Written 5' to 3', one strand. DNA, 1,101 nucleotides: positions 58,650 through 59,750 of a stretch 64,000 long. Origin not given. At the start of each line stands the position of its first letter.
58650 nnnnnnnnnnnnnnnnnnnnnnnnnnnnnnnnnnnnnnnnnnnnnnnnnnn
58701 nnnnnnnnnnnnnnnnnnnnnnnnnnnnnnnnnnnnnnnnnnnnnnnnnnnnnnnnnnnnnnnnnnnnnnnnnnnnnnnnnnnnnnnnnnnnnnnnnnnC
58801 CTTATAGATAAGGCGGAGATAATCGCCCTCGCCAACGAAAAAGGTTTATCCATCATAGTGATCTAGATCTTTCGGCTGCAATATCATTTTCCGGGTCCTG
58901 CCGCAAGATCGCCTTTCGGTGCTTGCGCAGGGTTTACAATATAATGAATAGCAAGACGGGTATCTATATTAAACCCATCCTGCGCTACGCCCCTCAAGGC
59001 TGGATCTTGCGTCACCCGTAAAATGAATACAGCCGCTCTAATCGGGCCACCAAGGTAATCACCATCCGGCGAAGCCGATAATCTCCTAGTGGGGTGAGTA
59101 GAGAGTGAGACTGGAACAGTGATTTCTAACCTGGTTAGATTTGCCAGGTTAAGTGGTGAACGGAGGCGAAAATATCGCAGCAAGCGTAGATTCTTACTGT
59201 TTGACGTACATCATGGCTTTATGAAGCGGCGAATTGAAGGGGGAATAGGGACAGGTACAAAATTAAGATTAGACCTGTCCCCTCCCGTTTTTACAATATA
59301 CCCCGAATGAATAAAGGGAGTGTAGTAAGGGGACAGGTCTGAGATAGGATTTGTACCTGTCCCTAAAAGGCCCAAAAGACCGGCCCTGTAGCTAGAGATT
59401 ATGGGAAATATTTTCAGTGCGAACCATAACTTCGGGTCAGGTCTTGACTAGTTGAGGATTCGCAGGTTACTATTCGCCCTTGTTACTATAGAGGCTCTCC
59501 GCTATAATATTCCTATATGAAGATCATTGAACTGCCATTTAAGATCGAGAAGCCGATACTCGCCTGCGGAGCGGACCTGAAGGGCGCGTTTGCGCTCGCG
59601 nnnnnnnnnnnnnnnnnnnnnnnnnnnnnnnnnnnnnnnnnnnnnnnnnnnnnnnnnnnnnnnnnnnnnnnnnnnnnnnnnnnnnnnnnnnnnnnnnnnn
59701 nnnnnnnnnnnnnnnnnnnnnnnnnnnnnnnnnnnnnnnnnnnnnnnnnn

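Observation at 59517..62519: Atypical hyp operon: HypF reduced to its Kae1-like half, and a signal-peptide-bearing 554-aa protein wedged between hypC and hypD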

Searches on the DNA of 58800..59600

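Call 70: search_rna_families(source=window, start=58800, end=59600, threshold=evalue, max_evalue=1)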
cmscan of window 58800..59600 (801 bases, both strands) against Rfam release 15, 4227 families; matches with E-value up to 1: 0.
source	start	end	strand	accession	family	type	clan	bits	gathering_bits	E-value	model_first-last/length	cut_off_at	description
